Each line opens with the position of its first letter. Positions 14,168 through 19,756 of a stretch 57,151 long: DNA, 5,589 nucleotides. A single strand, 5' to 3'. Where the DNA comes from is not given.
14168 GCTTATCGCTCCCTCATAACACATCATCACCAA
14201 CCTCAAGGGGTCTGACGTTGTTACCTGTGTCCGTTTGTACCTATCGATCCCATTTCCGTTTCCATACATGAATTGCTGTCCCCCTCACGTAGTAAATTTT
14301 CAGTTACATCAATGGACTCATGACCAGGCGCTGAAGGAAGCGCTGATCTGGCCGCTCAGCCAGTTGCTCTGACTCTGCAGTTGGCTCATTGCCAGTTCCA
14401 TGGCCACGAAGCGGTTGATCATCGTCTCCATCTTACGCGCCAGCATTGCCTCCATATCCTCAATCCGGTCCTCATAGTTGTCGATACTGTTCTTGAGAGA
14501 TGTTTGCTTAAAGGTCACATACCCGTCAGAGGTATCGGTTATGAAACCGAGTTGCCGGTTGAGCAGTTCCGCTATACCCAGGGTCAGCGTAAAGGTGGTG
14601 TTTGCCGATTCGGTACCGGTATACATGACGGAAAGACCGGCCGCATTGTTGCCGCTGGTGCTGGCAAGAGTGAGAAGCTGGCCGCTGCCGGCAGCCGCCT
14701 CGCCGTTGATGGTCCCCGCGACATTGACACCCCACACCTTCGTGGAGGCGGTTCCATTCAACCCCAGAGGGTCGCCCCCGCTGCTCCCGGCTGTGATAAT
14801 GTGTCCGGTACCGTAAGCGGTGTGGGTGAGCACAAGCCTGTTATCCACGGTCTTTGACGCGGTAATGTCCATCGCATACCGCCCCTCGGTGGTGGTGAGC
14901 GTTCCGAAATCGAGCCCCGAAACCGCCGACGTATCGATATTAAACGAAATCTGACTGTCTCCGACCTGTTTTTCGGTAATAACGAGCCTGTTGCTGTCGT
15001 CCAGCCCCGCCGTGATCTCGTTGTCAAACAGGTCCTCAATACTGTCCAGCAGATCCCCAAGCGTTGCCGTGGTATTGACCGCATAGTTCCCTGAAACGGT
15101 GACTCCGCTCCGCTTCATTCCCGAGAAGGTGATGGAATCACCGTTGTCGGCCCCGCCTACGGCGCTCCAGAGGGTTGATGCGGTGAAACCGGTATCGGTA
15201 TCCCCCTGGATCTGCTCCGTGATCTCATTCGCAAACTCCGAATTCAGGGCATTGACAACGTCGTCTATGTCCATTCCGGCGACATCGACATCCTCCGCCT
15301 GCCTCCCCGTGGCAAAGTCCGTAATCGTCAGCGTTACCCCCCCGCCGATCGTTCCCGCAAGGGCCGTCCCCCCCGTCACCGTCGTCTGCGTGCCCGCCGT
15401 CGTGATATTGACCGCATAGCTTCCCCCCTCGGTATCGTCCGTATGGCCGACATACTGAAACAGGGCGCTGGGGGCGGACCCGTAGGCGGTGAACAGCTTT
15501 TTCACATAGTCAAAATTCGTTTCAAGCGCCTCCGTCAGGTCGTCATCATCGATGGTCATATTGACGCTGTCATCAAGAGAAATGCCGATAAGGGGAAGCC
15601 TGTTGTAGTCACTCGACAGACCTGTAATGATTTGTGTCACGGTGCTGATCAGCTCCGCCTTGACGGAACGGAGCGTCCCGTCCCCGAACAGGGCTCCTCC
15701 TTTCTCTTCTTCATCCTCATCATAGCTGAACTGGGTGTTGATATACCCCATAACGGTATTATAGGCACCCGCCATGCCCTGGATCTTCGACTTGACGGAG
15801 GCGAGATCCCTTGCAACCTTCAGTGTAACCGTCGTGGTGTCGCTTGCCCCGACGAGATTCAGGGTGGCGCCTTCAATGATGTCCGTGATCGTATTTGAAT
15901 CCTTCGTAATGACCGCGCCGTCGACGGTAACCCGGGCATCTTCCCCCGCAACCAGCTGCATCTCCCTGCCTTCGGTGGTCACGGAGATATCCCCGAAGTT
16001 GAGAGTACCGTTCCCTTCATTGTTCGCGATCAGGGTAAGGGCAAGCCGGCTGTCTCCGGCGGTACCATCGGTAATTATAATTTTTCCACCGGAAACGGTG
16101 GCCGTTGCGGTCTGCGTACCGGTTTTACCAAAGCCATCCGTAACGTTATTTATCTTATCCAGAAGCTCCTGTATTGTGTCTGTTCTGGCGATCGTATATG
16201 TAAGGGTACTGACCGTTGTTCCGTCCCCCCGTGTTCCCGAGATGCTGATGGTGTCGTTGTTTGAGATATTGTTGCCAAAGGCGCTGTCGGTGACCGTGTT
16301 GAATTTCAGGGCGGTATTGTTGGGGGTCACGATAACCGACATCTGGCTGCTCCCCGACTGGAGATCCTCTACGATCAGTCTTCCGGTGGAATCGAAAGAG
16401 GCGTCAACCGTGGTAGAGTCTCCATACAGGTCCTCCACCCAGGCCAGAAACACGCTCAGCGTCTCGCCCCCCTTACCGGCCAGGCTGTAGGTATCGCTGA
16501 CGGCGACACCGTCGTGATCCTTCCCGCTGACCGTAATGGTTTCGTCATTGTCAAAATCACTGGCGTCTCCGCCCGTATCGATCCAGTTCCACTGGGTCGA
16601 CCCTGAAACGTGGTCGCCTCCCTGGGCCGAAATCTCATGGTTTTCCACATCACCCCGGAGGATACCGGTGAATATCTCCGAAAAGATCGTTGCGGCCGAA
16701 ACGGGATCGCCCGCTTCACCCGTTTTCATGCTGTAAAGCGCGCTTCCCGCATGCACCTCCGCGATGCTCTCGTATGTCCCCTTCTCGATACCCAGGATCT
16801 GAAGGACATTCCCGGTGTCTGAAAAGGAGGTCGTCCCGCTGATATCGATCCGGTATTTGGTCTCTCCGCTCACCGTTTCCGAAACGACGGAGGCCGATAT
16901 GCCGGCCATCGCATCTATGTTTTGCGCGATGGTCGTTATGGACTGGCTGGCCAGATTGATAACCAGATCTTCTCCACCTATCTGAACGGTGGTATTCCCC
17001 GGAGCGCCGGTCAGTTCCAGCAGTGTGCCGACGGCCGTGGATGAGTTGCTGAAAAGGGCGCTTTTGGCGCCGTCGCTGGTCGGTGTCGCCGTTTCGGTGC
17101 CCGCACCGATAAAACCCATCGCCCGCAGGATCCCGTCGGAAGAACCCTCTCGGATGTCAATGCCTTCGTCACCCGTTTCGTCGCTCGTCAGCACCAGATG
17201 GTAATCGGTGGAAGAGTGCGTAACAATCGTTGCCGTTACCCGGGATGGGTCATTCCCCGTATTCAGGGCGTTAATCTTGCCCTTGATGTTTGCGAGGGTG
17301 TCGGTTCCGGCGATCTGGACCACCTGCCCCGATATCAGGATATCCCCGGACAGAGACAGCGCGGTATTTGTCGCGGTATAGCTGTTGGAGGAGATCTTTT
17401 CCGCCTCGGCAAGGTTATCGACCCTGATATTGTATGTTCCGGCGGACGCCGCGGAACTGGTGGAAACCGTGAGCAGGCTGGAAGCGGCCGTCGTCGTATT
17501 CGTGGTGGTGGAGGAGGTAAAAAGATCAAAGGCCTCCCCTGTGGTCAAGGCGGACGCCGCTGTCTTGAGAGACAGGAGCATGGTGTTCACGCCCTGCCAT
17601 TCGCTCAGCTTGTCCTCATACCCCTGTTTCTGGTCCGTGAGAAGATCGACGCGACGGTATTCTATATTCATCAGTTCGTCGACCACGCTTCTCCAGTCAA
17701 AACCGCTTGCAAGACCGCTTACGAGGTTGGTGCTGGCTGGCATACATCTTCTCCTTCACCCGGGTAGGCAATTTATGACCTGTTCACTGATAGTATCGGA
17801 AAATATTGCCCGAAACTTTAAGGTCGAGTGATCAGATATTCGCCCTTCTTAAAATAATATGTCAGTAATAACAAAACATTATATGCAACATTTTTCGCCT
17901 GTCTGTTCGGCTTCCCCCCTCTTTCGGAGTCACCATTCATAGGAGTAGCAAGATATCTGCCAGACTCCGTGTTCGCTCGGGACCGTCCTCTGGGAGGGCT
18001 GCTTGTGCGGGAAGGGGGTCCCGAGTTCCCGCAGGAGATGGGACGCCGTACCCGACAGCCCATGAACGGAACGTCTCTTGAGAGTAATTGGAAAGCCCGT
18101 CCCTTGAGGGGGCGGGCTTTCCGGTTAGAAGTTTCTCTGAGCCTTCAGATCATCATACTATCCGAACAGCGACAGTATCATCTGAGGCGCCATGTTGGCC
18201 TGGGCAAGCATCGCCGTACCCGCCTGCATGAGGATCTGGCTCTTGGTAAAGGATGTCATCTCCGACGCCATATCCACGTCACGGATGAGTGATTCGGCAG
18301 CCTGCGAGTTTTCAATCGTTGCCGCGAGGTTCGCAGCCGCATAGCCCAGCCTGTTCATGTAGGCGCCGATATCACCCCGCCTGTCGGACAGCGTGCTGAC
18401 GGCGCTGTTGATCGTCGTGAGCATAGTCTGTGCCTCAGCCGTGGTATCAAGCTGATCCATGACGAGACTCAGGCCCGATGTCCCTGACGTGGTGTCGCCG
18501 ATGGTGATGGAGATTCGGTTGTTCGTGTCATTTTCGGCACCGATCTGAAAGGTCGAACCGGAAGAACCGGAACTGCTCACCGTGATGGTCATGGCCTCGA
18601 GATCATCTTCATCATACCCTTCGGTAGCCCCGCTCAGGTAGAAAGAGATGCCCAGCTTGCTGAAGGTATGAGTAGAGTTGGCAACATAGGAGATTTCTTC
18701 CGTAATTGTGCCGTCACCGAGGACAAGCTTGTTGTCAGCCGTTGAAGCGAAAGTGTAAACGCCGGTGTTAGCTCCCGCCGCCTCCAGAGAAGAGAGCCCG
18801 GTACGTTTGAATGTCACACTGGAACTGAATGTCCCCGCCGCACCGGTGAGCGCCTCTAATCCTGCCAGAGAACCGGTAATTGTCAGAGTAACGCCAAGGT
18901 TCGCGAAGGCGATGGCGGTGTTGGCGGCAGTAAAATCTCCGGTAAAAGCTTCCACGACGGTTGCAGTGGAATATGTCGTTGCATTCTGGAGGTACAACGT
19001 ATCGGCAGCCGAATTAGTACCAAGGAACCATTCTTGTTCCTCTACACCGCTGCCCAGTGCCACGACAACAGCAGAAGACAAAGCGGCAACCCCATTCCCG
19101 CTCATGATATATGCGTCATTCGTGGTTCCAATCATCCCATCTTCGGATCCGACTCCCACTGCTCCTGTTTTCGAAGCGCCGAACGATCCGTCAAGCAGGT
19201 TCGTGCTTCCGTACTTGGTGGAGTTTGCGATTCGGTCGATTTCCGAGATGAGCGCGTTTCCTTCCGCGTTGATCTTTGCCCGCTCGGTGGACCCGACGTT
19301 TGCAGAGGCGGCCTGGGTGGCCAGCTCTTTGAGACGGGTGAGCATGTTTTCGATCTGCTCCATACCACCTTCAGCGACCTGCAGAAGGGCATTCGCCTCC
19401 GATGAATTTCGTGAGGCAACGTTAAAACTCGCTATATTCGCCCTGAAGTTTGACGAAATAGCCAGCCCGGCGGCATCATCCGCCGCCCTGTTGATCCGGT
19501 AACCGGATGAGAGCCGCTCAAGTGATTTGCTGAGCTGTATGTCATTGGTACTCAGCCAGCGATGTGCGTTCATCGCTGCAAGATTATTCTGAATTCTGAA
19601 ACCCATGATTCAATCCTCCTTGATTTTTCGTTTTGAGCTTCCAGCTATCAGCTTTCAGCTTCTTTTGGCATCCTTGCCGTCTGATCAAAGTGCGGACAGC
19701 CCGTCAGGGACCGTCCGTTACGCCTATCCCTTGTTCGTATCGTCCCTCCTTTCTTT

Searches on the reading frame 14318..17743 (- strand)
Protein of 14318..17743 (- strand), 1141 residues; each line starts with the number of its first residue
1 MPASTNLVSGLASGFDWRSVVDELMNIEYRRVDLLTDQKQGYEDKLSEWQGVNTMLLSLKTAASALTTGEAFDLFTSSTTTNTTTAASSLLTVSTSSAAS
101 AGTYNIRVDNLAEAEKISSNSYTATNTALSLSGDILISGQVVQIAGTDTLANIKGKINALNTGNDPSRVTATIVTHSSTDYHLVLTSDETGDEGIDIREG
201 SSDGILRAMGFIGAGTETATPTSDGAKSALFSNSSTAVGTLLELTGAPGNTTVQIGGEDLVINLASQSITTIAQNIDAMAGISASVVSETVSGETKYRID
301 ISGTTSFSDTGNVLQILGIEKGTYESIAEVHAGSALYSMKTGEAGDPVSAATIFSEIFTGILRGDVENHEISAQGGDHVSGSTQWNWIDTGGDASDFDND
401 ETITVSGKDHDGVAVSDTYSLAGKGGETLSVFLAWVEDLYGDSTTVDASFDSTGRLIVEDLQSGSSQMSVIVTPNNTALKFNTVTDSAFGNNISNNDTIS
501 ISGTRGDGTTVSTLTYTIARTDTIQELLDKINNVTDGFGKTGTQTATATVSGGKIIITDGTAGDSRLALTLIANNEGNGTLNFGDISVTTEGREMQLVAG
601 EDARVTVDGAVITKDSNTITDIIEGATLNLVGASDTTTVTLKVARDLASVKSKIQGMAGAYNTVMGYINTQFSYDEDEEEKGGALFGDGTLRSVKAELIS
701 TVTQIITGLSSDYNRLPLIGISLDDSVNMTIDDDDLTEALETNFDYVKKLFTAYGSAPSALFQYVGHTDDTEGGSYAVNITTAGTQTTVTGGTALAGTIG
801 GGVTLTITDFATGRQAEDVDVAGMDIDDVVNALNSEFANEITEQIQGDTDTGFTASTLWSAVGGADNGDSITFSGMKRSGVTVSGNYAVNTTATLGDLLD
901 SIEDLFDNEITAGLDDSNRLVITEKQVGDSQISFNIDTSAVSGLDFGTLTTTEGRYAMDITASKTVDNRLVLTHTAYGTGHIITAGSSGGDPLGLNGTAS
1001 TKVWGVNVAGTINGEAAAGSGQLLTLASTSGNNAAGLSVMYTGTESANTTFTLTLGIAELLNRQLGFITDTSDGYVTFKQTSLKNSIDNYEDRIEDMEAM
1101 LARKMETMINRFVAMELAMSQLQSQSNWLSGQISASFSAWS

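Call 6: search_protein_families(library=ncbifam, proteins=[window:14318-17743:-], max_evalue=0.00001)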
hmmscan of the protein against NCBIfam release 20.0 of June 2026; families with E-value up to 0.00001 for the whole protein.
window:14318-17743:- (1141 aa): 5 families
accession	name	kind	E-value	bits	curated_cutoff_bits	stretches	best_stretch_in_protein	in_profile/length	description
NF005955.1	PRK08032.1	equivalog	2.3e-43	148.9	387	2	494-753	121-381/465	flagellar filament capping protein FliD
NF005188.0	PRK06664.1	equivalog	6.5e-36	123.9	469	3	598-752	388-567/661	flagellar hook-associated protein FliD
NF009400.1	PRK12765.1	equivalog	3.4e-30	105.1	448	2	594-769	246-412/596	flagellar filament capping protein FliD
NF005833.0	PRK07737.1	equivalog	6.7e-25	88.1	444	2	7-227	4-228/501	flagellar hook-associated protein 2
NF005281.0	PRK06798.1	equivalog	2.7e-23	82.6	375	2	34-231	34-220/440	flagellar hook-associated protein 2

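Call 7: search_protein_families(library=pfam, proteins=[window:14318-17743:-], max_evalue=0.001)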
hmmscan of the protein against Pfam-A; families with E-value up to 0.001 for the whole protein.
window:14318-17743:- (1141 aa): 2 families
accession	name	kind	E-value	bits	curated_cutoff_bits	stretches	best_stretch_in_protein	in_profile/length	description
PF07195.17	FliD_C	-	1.4e-35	123.2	25.4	2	600-754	1-161/236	Flagellar hook-associated protein 2 C-terminus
PF02465.23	FliD_N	-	2.9e-20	73.1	24.8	1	13-114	1-96/97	Flagellar hook-associated protein 2 N-terminus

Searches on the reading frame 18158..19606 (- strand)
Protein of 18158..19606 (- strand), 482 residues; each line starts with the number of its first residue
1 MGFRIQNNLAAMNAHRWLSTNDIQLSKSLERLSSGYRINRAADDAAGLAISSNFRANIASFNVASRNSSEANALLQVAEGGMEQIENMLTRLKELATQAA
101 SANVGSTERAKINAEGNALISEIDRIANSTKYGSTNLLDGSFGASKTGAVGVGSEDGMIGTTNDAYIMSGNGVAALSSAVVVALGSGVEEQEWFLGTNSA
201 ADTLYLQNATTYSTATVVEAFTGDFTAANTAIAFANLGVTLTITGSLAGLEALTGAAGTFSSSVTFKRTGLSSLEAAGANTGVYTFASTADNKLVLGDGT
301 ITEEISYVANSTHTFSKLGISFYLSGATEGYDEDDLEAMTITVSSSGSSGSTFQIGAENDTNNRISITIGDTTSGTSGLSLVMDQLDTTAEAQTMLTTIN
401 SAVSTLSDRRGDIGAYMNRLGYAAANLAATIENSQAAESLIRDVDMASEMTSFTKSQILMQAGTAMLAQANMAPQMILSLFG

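Call 6: search_protein_families(library=ncbifam, proteins=[window:18158-19606:-], max_evalue=0.00001)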
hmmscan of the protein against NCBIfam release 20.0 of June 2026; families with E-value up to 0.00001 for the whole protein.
window:18158-19606:- (482 aa): 25 families
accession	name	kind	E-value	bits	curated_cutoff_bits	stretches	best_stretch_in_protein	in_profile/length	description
NF006467.0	PRK08869.1-2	subfamily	1.1e-56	192.7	443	2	5-254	5-253/400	flagellin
NF006468.0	PRK08869.1-3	subfamily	1.9e-54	185.2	436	2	4-158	4-157/378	polar flagellin E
NF009446.0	PRK12804.1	subfamily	2.4e-54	184.8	352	2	4-149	2-148/301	flagellin Hag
NF006466.0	PRK08869.1-1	subfamily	3.2e-53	181.6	426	2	1-224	1-217/377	flagellin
NF009444.0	PRK12802.1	equivalog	1.1e-52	179.3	332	2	3-175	3-174/282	flagellin domain-containing protein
NF009448.0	PRK12806.1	equivalog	4.7e-52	177.4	531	1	5-482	5-474/475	flagellin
NF038071.1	lat_flg_LafA_2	exception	3.6e-48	164.4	365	2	1-155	1-157/284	lateral flagellin LafA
NF009449.0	PRK12807.1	subfamily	1.5e-46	159.3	347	2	4-162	2-159/287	flagellin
NF006469.0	PRK08869.1-4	equivalog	1.9e-46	159.2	627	2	1-147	1-147/377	flagellin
NF005294.0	PRK06819.1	subfamily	9e-46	157.1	387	2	13-238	13-242/376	FliC/FljB family flagellin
NF009445.0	PRK12803.1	equivalog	1e-43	149.9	450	2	5-142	3-140/335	flagellin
NF010115.0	PRK13588.1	subfamily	2.1e-42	145.8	503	2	1-162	1-164/514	flagellin B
NF005953.0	PRK08026.1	subfamily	4.1e-41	142.2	619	2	20-265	20-254/548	FliC/FljB family flagellin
NF009234.0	PRK12584.1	equivalog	1.5e-39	136.5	752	2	1-162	1-164/510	flagellin A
NF006264.0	PRK08411.1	subfamily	2.6e-39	135.4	729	2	1-155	1-154/572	flagellin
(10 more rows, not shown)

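Call 7: search_protein_families(library=pfam, proteins=[window:18158-19606:-], max_evalue=0.001)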
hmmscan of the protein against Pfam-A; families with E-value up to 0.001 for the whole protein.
window:18158-19606:- (482 aa): 2 families
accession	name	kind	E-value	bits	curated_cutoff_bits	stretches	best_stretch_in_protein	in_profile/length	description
PF00669.25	Flagellin_N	-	1.4e-35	122.8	26.6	1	5-141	1-137/139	Bacterial flagellin N-terminal helical region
PF00700.27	Flagellin_C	-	1.3e-23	83.6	23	1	397-481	2-86/86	Bacterial flagellin C-terminal helical region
